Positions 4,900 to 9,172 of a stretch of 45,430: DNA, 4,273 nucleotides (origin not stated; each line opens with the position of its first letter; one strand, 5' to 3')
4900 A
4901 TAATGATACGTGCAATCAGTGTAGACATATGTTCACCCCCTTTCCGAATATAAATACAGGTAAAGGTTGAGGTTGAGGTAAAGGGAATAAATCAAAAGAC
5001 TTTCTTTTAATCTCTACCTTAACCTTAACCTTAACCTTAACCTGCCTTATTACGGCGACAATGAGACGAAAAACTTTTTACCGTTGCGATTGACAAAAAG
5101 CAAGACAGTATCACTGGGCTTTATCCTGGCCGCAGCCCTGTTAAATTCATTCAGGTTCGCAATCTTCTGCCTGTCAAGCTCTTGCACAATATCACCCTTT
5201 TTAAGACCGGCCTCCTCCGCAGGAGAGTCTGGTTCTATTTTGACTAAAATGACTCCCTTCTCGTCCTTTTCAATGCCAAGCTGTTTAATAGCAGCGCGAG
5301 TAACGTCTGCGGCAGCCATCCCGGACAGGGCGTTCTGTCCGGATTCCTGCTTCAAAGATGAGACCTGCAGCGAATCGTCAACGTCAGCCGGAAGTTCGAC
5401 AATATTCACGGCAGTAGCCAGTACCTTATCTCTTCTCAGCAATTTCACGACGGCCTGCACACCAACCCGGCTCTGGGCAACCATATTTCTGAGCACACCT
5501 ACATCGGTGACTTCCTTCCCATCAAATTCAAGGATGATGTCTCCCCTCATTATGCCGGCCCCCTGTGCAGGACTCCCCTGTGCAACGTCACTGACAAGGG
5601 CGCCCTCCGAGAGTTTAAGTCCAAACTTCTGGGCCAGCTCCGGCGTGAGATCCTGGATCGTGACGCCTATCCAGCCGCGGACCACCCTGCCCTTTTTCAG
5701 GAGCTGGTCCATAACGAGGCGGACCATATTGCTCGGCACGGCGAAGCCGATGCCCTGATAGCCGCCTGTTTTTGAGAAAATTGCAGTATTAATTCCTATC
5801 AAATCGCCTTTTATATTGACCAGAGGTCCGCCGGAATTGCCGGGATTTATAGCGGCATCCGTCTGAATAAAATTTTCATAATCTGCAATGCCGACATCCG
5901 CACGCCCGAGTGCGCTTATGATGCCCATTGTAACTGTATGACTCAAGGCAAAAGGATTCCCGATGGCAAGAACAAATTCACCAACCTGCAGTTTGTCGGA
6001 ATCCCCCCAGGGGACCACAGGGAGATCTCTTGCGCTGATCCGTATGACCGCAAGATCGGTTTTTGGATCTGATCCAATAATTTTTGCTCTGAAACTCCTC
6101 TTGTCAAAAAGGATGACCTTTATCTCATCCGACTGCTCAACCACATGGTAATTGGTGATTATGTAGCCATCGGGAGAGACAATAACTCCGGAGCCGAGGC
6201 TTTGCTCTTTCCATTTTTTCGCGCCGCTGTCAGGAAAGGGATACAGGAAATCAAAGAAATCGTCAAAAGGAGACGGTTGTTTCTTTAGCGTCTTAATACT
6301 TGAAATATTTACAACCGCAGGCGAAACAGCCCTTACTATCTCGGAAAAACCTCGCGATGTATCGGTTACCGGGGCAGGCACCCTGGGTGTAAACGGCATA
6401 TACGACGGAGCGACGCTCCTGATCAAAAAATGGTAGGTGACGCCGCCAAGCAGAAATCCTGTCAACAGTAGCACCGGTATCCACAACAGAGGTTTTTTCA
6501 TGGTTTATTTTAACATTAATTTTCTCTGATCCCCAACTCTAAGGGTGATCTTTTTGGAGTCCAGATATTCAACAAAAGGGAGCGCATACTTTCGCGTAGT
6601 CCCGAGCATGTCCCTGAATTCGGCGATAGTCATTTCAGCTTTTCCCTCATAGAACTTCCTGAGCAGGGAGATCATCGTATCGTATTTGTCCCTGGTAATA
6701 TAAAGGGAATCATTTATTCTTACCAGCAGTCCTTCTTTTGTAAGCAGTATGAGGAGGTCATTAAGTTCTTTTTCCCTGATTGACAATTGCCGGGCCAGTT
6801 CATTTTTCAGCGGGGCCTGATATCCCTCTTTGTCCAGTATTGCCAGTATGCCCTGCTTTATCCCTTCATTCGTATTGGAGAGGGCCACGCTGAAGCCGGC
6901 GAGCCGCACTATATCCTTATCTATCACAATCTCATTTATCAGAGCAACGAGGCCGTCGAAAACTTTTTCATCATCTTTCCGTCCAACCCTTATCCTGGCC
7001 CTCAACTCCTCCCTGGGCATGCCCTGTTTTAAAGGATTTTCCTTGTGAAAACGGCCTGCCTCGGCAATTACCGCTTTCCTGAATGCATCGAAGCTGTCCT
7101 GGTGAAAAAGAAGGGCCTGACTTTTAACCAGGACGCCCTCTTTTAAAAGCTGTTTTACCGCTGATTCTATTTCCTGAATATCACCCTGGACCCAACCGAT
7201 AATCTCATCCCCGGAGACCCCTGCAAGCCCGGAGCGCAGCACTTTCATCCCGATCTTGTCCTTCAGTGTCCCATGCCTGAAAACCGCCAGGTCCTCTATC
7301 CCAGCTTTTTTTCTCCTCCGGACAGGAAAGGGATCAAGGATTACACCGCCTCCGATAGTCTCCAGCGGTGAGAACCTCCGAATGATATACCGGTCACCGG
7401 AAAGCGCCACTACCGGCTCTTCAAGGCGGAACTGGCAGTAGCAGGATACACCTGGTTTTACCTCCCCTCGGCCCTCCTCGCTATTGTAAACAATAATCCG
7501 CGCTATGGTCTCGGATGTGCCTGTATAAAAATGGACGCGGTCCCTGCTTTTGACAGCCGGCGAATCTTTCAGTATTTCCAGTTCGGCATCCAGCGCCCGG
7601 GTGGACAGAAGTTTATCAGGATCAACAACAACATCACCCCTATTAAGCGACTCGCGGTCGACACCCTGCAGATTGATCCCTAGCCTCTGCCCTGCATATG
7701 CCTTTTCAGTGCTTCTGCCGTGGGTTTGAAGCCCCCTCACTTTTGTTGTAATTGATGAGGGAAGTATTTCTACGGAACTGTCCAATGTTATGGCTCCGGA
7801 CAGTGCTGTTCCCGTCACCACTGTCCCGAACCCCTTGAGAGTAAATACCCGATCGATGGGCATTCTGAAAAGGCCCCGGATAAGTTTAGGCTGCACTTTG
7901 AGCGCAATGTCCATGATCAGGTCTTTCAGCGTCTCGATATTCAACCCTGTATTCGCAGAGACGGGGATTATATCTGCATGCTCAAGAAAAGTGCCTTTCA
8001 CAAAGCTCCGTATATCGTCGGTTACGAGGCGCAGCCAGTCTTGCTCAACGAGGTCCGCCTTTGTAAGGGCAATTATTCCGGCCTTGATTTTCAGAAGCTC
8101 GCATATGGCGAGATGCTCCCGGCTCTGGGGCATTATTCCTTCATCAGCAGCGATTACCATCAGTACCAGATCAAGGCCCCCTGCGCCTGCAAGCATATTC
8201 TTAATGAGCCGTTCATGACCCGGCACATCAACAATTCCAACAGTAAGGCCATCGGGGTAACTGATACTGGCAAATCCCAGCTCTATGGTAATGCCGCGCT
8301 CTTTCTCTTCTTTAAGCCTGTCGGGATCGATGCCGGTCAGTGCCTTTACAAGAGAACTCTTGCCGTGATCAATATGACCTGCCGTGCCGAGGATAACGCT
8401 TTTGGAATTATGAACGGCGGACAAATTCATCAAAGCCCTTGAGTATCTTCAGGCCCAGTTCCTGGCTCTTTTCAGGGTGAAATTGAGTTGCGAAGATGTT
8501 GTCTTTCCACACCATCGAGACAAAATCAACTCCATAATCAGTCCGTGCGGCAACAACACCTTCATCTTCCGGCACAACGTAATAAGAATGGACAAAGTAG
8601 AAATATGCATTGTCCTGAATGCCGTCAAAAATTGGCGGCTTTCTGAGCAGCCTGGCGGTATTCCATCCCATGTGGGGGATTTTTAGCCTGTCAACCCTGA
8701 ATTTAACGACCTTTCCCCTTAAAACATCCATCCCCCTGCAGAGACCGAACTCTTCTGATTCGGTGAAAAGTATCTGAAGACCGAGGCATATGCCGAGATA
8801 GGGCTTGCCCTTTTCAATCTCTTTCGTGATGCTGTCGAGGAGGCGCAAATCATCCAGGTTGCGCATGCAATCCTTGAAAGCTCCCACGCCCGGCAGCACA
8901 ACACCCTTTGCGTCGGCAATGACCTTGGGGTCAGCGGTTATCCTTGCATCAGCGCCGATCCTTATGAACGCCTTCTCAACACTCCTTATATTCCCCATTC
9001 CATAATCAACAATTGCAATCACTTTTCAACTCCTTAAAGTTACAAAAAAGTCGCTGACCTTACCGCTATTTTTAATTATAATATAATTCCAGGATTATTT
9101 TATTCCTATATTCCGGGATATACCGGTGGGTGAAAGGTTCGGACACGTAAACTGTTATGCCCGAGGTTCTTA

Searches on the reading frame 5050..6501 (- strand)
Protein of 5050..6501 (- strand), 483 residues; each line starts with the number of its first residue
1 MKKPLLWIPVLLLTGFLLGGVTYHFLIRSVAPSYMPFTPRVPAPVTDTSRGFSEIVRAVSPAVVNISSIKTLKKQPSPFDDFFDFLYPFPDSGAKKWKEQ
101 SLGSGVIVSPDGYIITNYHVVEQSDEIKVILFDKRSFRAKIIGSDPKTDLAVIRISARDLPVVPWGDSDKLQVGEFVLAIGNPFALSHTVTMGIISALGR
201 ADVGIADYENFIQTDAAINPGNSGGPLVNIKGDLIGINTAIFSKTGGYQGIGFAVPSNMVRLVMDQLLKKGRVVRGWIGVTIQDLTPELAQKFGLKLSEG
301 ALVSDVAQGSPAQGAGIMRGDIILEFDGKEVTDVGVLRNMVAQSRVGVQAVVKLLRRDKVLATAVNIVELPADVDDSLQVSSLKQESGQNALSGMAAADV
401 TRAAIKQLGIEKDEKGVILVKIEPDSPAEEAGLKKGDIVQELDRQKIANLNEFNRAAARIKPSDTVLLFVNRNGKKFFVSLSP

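Call 11: search_protein_families(library=pfam, proteins=[window:5050-6501:-])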
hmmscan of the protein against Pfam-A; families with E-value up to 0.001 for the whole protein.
window:5050-6501:- (483 aa): 8 families
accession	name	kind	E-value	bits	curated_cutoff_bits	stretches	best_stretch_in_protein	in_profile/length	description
PF13365.12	Trypsin_2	-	2e-36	126.3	27.6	1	103-237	1-144/144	Trypsin-like peptidase domain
PF13180.12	PDZ_2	-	3.6e-28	98.1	27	2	277-366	2-79/80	PDZ domain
PF00089.32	Trypsin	-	5.3e-20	72.6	20.6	1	100-260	24-216/220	Trypsin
PF00595.29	PDZ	-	2.7e-16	60.1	23.2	2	274-342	8-68/81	PDZ domain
PF17820.7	PDZ_6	-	1.3e-15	57.3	27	2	303-355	2-53/54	PDZ domain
PF12812.13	PDZ_1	-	1.7e-06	28.4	28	0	430-461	45-76/78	PDZ-like domain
PF10459.15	Peptidase_S46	-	5.2e-05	22.5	22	0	214-238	626-650/698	Peptidase S46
PF14685.13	PDZ_Tricorn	-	0.00044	20.6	25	0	305-344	26-68/88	Tricorn protease PDZ domain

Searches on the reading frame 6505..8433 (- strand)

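Call 8: search_protein_families(library=pfam, proteins=[window:6505-8433:-])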
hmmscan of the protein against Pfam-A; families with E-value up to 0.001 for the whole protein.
window:6505-8433:- (642 aa): 7 families
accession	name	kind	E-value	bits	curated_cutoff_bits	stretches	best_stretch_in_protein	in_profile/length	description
PF00009.33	GTP_EFTU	-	3.1e-32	112.1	26.5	1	12-176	3-185/188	Elongation factor Tu GTP binding domain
PF09107.17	SelB-wing_3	-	1.1e-17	63.7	23.2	1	596-639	4-47/47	Elongation factor SelB, winged helix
PF03144.31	GTP_EFTU_D2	-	4.4e-11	43.5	30.3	1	203-269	1-72/73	Elongation factor Tu domain 2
PF25461.1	Beta-barrel_SelB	-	2e-10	41.2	27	1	290-370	10-78/80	Selenocysteine-specific elongation factor, beta-barrel domain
PF09106.17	SelB-wing_2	-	1.7e-09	38.1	22.3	1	461-507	6-53/57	Elongation factor SelB, winged helix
PF01926.29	MMR_HSR1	-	2e-07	31.6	21.9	1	17-115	4-103/113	50S ribosome-binding GTPase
PF21440.4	aSelB_III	-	2e-05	25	19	1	324-354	59-89/108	Archaeal selenocysteine-specific elongation factor, domain III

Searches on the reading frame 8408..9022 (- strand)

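Call 8: search_protein_families(library=pfam, proteins=[window:8408-9022:-])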
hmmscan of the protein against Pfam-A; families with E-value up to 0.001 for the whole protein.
window:8408-9022:- (204 aa): 4 families
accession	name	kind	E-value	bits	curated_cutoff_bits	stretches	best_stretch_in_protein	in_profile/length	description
PF00117.34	GATase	-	7.8e-22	78.3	22.8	1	4-189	2-177/190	Glutamine amidotransferase class-I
PF01174.25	SNO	-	1.7e-05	25.2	27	1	10-188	6-174/188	SNO glutamine amidotransferase family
PF07722.19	Peptidase_C26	-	6.6e-05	23.2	20.5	0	65-85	98-118/219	Peptidase C26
PF07685.20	GATase_3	-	0.00015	21.9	27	1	33-88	35-91/196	CobB/CobQ-like glutamine amidotransferase domain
